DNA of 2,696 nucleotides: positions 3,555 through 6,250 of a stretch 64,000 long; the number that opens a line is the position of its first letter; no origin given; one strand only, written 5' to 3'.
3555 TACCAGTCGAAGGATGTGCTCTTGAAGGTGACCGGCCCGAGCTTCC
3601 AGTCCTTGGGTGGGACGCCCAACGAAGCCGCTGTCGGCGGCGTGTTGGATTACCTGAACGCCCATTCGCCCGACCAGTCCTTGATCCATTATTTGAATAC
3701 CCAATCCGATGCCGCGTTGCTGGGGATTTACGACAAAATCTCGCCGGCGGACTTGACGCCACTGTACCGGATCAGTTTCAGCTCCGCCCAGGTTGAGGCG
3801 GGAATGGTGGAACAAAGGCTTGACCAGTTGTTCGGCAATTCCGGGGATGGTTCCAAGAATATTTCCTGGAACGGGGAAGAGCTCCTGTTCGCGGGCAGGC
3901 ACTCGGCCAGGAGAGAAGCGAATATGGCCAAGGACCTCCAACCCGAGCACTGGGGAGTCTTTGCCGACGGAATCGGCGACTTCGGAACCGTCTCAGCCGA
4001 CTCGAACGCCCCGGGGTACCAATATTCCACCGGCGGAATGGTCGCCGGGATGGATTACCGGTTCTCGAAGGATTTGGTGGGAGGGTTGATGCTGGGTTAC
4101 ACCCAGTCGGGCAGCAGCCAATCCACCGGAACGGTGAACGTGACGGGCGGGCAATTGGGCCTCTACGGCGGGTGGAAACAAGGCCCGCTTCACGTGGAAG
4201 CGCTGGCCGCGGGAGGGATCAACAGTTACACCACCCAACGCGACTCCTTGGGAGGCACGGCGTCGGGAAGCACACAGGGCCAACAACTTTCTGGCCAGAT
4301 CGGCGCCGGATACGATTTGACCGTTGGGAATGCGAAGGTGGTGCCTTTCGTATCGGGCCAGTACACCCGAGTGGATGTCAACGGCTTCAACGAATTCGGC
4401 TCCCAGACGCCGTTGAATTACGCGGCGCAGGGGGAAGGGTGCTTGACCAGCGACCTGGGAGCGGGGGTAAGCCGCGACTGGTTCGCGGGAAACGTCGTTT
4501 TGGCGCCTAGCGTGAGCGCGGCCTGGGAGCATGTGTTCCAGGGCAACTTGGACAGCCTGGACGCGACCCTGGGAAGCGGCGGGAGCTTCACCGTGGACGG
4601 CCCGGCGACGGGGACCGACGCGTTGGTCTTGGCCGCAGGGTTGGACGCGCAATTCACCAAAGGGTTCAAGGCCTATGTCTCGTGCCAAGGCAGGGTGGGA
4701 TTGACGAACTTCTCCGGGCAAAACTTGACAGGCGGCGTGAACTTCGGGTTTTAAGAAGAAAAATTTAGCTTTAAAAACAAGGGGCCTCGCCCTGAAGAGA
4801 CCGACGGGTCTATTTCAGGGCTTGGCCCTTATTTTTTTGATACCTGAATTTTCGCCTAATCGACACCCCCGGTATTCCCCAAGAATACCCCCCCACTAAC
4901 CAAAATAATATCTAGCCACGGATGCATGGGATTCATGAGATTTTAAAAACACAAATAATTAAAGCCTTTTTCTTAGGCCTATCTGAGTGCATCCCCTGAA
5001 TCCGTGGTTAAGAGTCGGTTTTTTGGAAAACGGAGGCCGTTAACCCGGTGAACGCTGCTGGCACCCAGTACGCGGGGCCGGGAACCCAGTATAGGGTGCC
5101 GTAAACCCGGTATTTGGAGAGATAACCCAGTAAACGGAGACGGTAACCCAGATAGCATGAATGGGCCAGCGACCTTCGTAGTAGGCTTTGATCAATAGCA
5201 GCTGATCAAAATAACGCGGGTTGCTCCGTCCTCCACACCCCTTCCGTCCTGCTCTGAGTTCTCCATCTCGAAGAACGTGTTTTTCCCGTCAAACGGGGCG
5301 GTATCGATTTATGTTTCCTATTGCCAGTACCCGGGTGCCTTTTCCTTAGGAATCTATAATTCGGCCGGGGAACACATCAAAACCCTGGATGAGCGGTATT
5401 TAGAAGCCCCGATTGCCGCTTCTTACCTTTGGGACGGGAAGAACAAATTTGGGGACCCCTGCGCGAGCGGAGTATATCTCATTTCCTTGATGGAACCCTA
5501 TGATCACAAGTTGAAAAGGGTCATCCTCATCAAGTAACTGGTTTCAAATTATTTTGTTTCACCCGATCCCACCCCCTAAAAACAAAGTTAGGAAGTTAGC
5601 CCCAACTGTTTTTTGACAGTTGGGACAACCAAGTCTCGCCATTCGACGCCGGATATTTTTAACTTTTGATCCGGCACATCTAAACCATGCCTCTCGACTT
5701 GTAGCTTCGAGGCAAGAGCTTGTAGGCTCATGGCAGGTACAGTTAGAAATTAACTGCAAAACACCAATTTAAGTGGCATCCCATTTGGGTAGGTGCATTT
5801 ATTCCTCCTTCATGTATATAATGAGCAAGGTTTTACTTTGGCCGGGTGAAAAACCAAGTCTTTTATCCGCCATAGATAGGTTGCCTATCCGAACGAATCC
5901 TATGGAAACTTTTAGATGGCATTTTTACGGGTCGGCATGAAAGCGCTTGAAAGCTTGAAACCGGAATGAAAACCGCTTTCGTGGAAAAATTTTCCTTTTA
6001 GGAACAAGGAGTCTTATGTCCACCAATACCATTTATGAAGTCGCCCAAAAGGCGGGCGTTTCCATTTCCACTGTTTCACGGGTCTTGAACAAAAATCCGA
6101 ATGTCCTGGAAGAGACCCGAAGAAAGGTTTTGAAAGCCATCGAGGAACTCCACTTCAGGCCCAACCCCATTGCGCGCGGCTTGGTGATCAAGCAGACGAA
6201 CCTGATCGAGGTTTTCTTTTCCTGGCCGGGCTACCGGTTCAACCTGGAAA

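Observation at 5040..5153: Six direct repeats of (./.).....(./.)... with strict 20-21 bp periodicity in a 520-bp non-coding region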

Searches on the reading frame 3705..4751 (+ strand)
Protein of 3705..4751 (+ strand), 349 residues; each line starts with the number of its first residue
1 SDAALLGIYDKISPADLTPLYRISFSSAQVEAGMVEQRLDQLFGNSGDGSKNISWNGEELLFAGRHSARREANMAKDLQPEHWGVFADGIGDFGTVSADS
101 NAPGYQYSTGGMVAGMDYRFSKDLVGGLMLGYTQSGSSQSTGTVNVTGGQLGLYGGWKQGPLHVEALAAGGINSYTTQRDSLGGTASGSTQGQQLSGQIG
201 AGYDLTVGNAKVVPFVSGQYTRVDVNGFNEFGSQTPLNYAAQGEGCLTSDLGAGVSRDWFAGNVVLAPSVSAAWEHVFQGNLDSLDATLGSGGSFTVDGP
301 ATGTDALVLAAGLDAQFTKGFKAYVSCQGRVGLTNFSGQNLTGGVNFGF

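Call 94: find_homologous_proteins(query=window:3705-4751:+, max_evalue=1e-30)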
Query window:3705-4751:+ (349 aa): 9 proteins with E <= 1e-30 among 8000 candidates.
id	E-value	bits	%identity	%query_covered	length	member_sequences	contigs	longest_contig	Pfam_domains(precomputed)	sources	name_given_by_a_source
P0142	2.8e-133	463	62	100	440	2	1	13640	PF03797.26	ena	-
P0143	1.0e-131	458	60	100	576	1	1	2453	PF03797.26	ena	-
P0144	1.1e-122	428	58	100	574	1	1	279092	PF12951.14,PF03797.26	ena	-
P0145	2.7e-121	423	57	100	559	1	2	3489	PF12951.14,PF03797.26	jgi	jgi:autotransporter-associated beta strand protein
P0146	1.3e-119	418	58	100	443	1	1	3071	PF03797.26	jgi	jgi:uncharacterized protein with beta-barrel porin domain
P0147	1.0e-112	395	54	100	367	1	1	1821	PF03797.26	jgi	jgi:outer membrane autotransporter protein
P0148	3.6e-109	384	52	100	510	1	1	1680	PF03797.26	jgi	jgi:outer membrane autotransporter protein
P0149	1.4e-98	349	50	99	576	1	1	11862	PF12951.14,PF03797.26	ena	-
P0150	3.9e-84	301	64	65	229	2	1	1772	PF03797.26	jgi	jgi:subtilase-type serine protease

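Call 95: find_encoding_contigs(protein=P0142, flank=8000, max_places=3)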
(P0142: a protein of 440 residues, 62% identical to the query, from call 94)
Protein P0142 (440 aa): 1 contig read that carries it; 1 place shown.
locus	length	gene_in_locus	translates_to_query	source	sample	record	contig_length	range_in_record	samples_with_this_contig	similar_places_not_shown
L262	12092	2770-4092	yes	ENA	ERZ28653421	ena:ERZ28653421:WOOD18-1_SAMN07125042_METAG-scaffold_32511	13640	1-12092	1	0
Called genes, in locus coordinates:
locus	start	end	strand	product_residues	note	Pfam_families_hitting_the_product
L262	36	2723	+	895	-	-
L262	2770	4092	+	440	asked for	PF03797:Autotransporter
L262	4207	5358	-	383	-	-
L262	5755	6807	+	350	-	PF00069:Pkinase, PF07714:PK_Tyr_Ser-Thr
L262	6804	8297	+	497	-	PF07719:TPR_2 (faint)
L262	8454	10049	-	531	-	PF01946:Thi4 (faint), PF00890:FAD_binding_2 (faint), PF01266:DAO (faint), PF01593:Amino_oxidase, PF13450:NAD_binding_8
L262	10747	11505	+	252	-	-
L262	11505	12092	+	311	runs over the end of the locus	-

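Call 96: find_encoding_contigs(protein=P0144, flank=8000, max_places=3)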
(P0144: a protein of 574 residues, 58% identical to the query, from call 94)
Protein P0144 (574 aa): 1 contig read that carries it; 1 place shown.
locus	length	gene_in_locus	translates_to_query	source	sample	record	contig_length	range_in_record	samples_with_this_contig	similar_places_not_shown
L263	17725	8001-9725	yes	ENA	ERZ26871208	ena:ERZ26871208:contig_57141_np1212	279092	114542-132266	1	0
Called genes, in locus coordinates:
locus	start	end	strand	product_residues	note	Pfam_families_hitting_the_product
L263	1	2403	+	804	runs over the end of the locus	PF03176:MMPL, PF02460:Patched (weak), PF12349:Sterol-sensing, PF03176:MMPL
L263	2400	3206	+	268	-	PF17131:TP_0789-like, PF07044:DUF1329 (weak)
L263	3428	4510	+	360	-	PF06980:DUF1302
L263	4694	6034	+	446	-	PF01075:Glyco_transf_9 (weak)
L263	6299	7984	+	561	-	-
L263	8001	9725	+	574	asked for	PF12951:PATR, PF03797:Autotransporter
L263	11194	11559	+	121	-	-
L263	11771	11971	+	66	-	-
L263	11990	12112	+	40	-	-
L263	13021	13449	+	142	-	PF12840:HTH_20 (weak)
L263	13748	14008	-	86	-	-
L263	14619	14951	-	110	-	PF18480:DUF5615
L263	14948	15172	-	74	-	PF04255:DUF433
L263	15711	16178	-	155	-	-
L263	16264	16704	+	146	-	-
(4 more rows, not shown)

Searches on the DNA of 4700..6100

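Call 5: search_rna_families(source=window, start=4700, end=6100, threshold=evalue, max_evalue=10)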
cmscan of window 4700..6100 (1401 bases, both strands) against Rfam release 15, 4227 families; matches with E-value up to 10: 2.
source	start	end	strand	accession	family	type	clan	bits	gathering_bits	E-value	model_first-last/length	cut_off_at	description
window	4703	4841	-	RF02593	NsiR8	Gene; sRNA;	-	15.8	61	5.9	1-172/172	no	Nitrogen stress-induced RNA 8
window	4823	4839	-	RF01100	PK-BYV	Cis-reg;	-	15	50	5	1-40/40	no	3'-terminal pseudoknot in BYV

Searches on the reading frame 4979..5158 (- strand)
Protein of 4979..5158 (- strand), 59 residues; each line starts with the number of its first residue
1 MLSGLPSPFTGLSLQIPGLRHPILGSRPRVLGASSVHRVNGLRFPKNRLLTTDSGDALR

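Call 11: search_protein_families(library=pfam, proteins=[window:4979-5158:-], max_evalue=0.01)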
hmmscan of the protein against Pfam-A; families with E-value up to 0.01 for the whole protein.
window:4979-5158:- (59 aa): 0 families

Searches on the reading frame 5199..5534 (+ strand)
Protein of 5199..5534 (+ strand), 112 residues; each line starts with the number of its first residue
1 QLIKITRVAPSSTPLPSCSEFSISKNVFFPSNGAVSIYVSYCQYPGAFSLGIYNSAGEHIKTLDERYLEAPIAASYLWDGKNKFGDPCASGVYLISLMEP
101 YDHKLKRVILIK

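Call 72: find_homologous_proteins(query=window:5199-5534:+, max_evalue=0.001)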
Query seq(112 aa) (112 aa): 6 proteins with E <= 0.001 among 6 candidates.
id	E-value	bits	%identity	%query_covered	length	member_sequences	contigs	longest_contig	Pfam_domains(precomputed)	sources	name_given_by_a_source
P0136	3.2e-43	164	68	98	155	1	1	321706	PF13860.13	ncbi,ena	-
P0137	2.0e-27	114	60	72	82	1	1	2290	-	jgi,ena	-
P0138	3.4e-22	97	63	63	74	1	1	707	PF13860.13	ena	-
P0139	4.1e-22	96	75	54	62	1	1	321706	-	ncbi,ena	-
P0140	1.2e-20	92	55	80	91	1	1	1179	-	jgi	jgi:flagellar hook assembly protein FlgD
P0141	2.8e-16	78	58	62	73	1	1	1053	PF13860.13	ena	-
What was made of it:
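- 5203..5537 (+): Decapitated 3' remnant of a secreted-protein gene: a PT-linker tail plus a FlgD_ig / T9SS-like C-terminal domain. A mechanical ORF starts at the GTG at 5277. It is the right boundary of the scar. P0136 is 68% identical over 98% of this stretch (call 72).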

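Call 73: find_encoding_contigs(protein=P0136, flank=10000, max_places=4)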
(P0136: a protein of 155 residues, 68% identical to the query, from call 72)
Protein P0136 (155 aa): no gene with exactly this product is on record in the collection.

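Call 75: find_encoding_contigs(protein=P0139, flank=10000, max_places=4)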
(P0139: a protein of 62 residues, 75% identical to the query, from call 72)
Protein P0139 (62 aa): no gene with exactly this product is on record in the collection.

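Call 76: find_encoding_contigs(protein=P0137, flank=10000, max_places=4)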
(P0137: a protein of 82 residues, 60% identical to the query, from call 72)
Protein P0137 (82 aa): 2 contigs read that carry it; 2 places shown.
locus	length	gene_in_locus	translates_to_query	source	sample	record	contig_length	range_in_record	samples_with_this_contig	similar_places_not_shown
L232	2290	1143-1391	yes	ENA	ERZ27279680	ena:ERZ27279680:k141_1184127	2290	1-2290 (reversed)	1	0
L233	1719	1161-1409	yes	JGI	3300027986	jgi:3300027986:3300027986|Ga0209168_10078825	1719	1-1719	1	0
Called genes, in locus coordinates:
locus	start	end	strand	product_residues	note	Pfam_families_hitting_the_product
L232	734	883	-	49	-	-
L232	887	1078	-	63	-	-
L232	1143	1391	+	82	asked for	-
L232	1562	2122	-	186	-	PF13302:Acetyltransf_3, PF13420:Acetyltransf_4, PF00583:Acetyltransf_1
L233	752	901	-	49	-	-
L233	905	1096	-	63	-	-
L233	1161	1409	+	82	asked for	-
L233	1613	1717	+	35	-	?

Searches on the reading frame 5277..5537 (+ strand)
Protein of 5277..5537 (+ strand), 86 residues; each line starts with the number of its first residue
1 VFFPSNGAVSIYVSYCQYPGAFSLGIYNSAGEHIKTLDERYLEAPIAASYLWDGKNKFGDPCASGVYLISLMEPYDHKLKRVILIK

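Call 11: search_protein_families(library=pfam, proteins=[window:5277-5537:+], max_evalue=0.01)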
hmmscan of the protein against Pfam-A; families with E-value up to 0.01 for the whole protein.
window:5277-5537:+ (86 aa): 1 family
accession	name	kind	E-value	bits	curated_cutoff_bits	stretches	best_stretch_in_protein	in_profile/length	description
PF13860.13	FlgD_ig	-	0.00013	22.3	27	1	22-71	25-73/79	FlgD Ig-like domain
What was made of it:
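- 5203..5537 (+): FlgD_ig E = 1.3e-4, below the curated cutoff (call 11).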

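Call 31: find_encoding_contigs(protein=window:5277-5537:+, flank=10000, max_places=10)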
Protein window:5277-5537:+ (86 aa): no gene with exactly this product is on record in the collection.

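Call 58: search_protein_families(library=ncbifam, proteins=[window:5277-5537:+], max_evalue=0.01)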
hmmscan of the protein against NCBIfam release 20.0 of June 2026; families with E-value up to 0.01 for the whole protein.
window:5277-5537:+ (86 aa): 1 family
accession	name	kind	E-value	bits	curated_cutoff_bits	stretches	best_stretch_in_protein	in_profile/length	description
NF033707.1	T9SS_sortase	equivalog_domain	0.00091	16.9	420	1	23-71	1026-1075/1095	type IX secretion system sortase PorU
